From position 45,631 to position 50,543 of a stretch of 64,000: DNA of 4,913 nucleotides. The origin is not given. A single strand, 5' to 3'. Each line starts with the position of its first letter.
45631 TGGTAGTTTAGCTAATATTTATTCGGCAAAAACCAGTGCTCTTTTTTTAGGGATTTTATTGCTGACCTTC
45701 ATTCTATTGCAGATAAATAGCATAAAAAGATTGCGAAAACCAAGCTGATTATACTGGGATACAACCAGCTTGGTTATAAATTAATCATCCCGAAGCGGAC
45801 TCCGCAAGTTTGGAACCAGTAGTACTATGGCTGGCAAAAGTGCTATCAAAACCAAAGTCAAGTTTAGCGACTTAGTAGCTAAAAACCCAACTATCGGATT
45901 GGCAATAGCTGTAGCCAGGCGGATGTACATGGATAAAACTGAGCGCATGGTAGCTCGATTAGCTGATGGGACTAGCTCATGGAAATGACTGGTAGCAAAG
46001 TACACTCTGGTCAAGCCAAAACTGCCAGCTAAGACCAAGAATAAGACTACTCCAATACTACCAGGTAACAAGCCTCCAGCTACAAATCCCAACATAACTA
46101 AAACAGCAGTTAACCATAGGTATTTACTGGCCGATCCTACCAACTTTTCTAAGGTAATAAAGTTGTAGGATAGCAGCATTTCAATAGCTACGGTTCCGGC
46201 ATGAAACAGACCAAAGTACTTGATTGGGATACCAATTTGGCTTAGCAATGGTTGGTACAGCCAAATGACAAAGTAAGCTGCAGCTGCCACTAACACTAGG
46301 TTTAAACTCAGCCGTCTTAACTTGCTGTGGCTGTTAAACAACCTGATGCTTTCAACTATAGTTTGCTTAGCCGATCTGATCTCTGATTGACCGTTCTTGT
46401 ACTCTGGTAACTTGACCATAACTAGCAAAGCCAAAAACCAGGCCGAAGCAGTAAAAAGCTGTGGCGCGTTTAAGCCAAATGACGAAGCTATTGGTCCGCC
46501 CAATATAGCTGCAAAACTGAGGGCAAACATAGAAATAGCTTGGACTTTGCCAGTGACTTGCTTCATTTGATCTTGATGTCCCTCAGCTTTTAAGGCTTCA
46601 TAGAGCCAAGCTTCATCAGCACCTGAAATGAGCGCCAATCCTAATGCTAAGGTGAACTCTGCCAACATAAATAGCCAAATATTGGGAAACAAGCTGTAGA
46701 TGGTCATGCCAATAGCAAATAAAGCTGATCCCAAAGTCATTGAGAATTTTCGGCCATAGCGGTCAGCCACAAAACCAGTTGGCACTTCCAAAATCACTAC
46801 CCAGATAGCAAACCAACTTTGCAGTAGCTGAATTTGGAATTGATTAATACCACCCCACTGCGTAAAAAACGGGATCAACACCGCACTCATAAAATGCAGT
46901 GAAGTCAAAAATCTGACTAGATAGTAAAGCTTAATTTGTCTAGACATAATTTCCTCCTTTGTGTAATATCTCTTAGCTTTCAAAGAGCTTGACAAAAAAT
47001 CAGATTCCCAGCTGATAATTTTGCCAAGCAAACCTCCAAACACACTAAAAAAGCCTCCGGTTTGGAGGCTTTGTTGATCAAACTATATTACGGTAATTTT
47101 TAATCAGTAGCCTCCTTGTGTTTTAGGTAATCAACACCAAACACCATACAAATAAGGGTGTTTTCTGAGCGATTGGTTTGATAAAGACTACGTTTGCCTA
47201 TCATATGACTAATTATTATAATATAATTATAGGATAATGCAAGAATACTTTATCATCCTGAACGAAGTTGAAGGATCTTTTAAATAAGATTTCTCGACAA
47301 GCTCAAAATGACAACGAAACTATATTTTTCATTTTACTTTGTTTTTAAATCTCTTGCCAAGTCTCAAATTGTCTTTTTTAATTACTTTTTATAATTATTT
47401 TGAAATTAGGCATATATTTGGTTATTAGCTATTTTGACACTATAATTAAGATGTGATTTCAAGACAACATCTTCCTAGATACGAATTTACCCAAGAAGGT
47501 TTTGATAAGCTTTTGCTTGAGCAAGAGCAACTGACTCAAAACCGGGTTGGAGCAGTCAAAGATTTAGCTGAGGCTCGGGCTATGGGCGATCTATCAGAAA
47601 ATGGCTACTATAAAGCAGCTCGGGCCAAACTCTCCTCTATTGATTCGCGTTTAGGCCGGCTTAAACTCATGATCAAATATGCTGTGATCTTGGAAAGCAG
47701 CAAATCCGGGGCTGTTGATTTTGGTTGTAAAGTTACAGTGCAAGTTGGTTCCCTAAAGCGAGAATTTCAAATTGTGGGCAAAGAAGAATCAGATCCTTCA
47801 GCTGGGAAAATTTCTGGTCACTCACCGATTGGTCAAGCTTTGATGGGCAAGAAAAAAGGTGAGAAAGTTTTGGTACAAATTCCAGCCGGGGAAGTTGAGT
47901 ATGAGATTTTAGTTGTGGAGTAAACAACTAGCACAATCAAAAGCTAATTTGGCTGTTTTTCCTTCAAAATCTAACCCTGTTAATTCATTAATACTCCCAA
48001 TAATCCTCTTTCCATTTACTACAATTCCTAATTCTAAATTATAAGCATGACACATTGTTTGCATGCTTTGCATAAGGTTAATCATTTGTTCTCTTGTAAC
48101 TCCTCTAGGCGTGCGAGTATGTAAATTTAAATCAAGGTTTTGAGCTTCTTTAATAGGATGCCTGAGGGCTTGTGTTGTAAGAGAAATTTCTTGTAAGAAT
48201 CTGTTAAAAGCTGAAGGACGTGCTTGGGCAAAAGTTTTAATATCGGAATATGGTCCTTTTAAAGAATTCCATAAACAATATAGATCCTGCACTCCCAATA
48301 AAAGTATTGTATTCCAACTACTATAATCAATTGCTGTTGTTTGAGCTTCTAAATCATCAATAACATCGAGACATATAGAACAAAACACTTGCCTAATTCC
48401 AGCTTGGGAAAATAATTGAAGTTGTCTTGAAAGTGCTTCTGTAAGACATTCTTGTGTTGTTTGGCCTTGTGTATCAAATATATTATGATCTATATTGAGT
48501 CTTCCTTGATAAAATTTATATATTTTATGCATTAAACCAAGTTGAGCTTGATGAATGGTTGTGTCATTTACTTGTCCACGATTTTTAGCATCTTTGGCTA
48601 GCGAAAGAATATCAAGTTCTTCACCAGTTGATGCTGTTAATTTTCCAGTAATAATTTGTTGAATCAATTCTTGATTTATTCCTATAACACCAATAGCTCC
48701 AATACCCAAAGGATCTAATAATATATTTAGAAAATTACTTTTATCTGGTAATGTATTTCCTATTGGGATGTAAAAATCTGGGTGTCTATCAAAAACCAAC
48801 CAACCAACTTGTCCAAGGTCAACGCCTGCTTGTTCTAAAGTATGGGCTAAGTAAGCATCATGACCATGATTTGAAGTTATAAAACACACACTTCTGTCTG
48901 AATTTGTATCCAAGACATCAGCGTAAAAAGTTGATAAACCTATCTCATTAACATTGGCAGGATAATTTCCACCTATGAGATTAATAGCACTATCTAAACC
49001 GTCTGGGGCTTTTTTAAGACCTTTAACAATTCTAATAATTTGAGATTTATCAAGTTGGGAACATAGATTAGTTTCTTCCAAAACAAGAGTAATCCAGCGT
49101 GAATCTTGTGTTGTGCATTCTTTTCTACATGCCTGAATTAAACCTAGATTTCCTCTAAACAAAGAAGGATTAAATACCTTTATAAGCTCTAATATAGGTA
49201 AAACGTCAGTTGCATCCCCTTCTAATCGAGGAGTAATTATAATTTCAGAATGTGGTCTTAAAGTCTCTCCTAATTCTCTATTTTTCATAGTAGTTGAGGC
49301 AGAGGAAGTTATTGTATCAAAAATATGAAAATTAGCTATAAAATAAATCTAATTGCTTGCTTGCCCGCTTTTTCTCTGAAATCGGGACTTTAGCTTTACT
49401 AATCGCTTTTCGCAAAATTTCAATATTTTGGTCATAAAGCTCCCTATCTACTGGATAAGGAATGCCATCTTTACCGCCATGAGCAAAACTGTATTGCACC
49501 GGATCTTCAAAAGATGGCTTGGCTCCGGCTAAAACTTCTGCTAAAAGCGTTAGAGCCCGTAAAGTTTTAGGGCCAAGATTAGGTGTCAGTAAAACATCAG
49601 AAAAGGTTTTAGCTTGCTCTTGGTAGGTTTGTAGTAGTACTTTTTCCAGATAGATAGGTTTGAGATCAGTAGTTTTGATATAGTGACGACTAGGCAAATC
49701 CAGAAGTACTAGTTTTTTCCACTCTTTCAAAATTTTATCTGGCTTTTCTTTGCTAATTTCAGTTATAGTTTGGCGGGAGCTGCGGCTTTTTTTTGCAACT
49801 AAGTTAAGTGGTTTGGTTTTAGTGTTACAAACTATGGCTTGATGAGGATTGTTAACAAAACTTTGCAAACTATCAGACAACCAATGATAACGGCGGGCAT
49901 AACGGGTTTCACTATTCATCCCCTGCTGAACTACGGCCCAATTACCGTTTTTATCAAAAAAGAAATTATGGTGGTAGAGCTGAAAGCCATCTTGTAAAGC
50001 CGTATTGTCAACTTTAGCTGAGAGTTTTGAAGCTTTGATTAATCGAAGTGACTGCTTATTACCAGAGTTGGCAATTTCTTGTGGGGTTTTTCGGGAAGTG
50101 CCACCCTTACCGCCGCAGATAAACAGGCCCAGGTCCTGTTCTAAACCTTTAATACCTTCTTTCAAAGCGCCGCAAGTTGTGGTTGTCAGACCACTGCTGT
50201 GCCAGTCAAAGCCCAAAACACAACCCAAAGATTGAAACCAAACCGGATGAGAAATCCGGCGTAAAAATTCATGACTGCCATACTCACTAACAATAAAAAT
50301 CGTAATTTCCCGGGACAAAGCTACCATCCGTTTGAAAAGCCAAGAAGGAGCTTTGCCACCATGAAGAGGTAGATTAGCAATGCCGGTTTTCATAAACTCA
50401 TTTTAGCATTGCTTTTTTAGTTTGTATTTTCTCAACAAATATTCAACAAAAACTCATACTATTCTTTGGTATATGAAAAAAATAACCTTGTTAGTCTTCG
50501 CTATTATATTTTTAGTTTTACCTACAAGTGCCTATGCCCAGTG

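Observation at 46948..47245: Candidate attenuator/riboregulatory leader upstream of an MFS transporter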

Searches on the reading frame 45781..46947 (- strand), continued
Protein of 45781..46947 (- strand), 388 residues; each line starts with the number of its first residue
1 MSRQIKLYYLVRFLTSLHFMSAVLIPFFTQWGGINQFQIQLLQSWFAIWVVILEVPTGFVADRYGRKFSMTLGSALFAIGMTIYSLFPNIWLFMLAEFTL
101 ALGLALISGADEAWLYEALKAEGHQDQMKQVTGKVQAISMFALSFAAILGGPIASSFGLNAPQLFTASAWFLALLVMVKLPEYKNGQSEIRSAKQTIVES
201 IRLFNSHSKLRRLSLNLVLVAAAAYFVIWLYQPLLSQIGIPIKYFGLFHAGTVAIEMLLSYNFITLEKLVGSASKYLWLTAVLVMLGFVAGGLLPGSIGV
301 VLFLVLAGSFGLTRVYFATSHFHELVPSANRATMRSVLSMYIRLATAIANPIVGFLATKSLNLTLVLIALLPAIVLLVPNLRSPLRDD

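Call 66: find_encoding_contigs(protein=P0021, flank=700, max_places=1)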
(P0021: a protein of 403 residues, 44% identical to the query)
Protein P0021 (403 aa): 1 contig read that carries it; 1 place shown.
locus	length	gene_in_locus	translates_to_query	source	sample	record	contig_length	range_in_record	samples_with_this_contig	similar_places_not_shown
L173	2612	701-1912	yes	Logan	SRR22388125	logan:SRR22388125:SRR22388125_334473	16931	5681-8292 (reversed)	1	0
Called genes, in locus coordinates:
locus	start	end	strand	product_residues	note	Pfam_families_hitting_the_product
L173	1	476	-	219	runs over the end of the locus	PF00072:Response_reg, PF00486:Trans_reg_C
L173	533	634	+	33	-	-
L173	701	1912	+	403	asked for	PF07690:MFS_1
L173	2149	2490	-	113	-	PF16367:RRM_7 (weak), PF00076:RRM_1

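Call 80: search_solved_structures(query=A1, max_evalue=0.001)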
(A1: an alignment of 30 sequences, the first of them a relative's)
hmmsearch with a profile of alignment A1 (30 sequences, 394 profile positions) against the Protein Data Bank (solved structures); distinct sequences matched with E-value up to 0.001: 4.
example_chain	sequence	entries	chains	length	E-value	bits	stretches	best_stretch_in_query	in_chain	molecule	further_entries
3wdo_A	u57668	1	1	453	3.8e-09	39.2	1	52-221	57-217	MFS Transporter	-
3o7q_A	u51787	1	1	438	3.6e-05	26.1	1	21-115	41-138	L-fucose-proton symporter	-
3o7p_A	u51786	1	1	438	5.3e-05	25.6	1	21-115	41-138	L-fucose-proton symporter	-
8hpj_A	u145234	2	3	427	0.00079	21.7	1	62-182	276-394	Oxalate:formate antiporter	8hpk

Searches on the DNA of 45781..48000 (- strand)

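Call 4: search_rna_families(source=window, start=46800, end=48000, threshold=evalue, max_evalue=10, show_alignments=2)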
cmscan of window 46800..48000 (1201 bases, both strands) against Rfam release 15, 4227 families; matches with E-value up to 10: 9.
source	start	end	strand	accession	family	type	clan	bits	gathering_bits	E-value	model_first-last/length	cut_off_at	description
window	47044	47098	-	RF01859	Phe_leader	Cis-reg; leader;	-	30.1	55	0.01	1-125/125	no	Phenylalanine leader peptide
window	47037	47104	-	RF02362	Yfr10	Gene; sRNA;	-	22.5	43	1.4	1-78/78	no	Cyanobacterial functional RNA 10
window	47011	47078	+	RF01859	Phe_leader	Cis-reg; leader;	-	21.1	55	1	1-125/125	no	Phenylalanine leader peptide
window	47062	47116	+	RF00205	snoR41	Gene; snRNA; snoRNA; CD-box;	CL00068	18.1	40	5.2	1-97/97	no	Small nucleolar RNA R41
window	47479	47566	-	RF00844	mir-67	Gene; miRNA;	-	17.2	53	1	1-84/84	no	mir-67 microRNA precursor family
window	47066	47113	+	RF01422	snoR116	Gene; snRNA; snoRNA; CD-box;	-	15.8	47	9.1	1-86/86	no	small nucleolar RNA snoR116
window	47064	47115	+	RF03650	mir-1290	Gene; miRNA;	-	15.5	82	9.3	1-76/76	no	mir-1290 microRNA precursor family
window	47047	47105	-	RF02763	IsrM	Gene; sRNA;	-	12.7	376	0.67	1-329/329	no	IsrM sRNA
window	46976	47034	-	RF01977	HOTAIRM1_3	Gene; lncRNA;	-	12.3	37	4.7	1-59/59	no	HOX antisense intergenic RNA myeloid 1 conserved region 3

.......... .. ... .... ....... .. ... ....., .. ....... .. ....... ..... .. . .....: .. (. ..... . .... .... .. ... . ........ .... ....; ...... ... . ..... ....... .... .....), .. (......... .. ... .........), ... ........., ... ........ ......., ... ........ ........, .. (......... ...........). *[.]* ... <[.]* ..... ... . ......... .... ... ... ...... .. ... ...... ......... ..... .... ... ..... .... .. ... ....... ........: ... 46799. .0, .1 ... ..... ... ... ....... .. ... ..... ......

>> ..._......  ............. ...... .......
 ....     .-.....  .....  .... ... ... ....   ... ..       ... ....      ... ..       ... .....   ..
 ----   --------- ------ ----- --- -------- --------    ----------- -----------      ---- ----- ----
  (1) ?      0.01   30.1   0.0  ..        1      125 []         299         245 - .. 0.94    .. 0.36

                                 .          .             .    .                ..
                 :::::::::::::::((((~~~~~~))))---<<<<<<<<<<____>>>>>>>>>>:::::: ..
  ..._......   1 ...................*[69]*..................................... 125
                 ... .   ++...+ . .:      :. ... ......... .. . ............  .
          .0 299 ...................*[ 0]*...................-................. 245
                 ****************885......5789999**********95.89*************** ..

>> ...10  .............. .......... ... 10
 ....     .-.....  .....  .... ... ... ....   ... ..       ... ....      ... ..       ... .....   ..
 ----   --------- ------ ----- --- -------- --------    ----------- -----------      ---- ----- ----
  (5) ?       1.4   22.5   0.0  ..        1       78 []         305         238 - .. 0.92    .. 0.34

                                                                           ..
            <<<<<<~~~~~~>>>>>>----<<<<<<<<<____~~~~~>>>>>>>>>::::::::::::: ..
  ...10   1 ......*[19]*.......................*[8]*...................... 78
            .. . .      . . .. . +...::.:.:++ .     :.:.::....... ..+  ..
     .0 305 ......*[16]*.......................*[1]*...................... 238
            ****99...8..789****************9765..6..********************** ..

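Call 57: search_rna_families(sources=[L001, L004, L018, L054, L081, L084, L085, L095, L161, L162, L163, L166], threshold=gathering)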
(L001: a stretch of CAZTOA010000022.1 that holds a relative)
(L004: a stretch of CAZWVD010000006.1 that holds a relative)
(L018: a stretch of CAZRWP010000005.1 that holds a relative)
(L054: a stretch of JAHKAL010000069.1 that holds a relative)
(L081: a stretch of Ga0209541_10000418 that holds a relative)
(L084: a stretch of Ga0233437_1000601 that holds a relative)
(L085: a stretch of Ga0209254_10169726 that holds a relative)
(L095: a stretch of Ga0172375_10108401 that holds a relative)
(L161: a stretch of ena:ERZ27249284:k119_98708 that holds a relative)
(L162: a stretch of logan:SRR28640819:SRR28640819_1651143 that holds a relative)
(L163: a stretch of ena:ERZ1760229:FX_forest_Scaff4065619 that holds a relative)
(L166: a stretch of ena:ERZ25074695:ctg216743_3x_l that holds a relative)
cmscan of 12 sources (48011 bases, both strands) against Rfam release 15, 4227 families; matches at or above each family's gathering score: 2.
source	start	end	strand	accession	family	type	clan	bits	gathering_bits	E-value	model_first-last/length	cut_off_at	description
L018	6095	6167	-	RF00005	tRNA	Gene; tRNA;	CL00001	75.2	29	8.5e-15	1-71/71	no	tRNA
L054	2201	2274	+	RF00005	tRNA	Gene; tRNA;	CL00001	67.7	29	1e-12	1-71/71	no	tRNA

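Call 69: search_rna_families(sources=[L002, L003, L009, L010, L015, L016, L017, L019, L020, L021, L023, L025, L032, L082, L083, L086, L087, L088, L089, L090], threshold=gathering)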
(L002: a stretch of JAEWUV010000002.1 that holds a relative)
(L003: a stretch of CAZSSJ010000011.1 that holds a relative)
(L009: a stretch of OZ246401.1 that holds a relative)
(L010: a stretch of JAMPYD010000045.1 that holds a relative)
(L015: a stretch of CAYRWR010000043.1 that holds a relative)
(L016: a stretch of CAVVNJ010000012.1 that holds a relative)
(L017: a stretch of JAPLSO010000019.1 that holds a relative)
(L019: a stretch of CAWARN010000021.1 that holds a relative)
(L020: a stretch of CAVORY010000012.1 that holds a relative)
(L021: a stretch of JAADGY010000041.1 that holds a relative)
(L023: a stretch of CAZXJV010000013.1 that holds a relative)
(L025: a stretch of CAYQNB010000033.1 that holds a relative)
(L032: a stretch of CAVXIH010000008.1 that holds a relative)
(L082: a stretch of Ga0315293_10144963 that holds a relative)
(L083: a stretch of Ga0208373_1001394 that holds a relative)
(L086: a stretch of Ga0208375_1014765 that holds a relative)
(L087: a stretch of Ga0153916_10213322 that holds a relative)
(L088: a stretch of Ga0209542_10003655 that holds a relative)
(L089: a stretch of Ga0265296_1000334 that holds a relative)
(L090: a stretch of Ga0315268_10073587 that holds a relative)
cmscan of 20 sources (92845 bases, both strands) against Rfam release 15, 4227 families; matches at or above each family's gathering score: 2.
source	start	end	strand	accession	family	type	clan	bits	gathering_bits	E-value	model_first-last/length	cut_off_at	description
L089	1172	1243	+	RF00005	tRNA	Gene; tRNA;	CL00001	72.3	29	1.1e-13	1-71/71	no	tRNA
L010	5724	5795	-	RF00005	tRNA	Gene; tRNA;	CL00001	62.1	29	6.9e-11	1-71/71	no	tRNA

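Call 70: search_rna_families(sources=[L091, L092, L093, L094, L096, L097, L098, L099, L100, L101, L102, L103, L104, L106, L108, L110, L113, L114, L116, L117], threshold=gathering)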
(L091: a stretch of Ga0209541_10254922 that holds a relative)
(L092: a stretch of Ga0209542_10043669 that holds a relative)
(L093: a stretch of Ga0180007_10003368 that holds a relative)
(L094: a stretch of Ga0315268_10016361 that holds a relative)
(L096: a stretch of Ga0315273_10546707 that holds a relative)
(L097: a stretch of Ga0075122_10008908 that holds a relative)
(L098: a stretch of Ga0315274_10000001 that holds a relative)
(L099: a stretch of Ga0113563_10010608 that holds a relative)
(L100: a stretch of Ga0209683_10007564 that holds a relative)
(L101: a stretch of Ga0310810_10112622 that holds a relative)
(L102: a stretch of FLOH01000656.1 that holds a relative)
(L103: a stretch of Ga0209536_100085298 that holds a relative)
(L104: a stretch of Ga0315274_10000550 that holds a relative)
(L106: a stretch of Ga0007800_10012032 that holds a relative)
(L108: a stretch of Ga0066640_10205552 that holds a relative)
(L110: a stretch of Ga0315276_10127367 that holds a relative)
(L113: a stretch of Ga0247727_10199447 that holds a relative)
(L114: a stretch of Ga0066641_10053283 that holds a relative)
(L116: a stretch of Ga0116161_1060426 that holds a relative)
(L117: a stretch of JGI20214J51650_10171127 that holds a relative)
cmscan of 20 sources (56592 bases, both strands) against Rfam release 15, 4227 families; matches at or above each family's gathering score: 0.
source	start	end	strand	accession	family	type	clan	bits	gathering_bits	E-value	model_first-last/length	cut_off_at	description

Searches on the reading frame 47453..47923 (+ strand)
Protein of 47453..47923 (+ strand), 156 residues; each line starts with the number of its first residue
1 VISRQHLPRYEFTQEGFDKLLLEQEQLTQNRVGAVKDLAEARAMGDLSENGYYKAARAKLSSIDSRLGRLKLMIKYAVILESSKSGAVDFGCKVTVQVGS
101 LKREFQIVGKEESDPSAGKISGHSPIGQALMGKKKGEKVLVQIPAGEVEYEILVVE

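Call 13: search_protein_families(library=pfam, proteins=[window:47453-47923:+], max_evalue=0.01)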
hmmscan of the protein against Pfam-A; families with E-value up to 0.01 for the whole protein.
window:47453-47923:+ (156 aa): 2 families
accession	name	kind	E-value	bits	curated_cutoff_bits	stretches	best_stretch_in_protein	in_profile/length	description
PF01272.25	GreA_GreB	-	7.6e-23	80.7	26.9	1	85-156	3-76/77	Transcription elongation factor, GreA/GreB, C-term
PF03449.20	GreA_GreB_N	-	3.8e-16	59.5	24.5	1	12-79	3-71/71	Transcription elongation factor, N-terminal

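Call 15: find_homologous_proteins(query=window:47453-47923:+, max_evalue=1e-25)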
Query window:47453-47923:+ (156 aa): 317 proteins with E <= 1e-25 among 947 candidates; the best 120 are listed.
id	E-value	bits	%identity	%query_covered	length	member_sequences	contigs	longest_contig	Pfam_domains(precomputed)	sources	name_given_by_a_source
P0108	1.3e-92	325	100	100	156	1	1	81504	PF01272.26,PF03449.21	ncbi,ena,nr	ncbi:transcription elongation factor GreA [Candidatus Beckwithbacteria bacterium]|nr:transcription e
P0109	1.9e-56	208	65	92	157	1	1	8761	PF01272.26,PF03449.21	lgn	-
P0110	3.8e-53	197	62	92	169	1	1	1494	PF01272.26,PF03449.21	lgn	-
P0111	1.3e-52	196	63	99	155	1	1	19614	PF01272.26,PF03449.21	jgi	jgi:transcription elongation factor GreA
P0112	3.8e-52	194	61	100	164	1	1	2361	PF01272.26,PF03449.21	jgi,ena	-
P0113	2.3e-49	185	59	99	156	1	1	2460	PF01272.26,PF03449.21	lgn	-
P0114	1.7e-48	182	57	98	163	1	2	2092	PF01272.26,PF03449.21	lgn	-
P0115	8.1e-46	174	57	99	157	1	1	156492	PF01272.26,PF03449.21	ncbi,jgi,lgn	ncbi:MAG: transcription elongation factor GreA [Patescibacteria group bacterium]|jgi:transcription e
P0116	2.9e-45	172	56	99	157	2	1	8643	PF01272.26,PF03449.21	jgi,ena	-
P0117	1.1e-44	170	59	93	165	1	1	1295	PF01272.26,PF03449.21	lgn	-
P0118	1.7e-44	169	56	99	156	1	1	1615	PF01272.26,PF03449.21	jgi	jgi:transcription elongation factor GreA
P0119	4.3e-44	168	55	95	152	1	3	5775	PF01272.26,PF03449.21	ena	-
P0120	4.9e-44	168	54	99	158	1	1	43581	PF01272.26,PF03449.21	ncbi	-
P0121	9.2e-43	164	55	99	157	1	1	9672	PF01272.26,PF03449.21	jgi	jgi:transcription elongation factor GreA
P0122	2.8e-42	162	52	97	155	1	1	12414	PF01272.26,PF03449.21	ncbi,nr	ncbi:transcription elongation factor GreA [Candidatus Beckwithbacteria bacterium]|nr:transcription e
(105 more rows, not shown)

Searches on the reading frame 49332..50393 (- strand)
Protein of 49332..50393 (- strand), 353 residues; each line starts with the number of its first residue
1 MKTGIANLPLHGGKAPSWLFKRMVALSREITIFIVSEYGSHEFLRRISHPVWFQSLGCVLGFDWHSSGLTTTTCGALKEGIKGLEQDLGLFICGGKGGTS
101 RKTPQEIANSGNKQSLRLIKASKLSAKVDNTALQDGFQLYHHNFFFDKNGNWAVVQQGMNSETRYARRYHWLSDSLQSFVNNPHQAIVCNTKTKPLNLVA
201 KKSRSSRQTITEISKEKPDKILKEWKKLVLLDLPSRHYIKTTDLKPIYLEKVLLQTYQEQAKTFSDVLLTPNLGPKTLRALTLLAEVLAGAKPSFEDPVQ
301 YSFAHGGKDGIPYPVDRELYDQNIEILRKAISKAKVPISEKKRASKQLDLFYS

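Call 13: search_protein_families(library=pfam, proteins=[window:49332-50393:-], max_evalue=0.01)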
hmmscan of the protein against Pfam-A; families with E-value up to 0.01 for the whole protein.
window:49332-50393:- (353 aa): 1 family
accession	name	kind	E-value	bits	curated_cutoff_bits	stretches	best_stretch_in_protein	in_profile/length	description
PF05559.16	DUF763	-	2e-133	445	35.5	1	4-315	1-319/319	Protein of unknown function (DUF763)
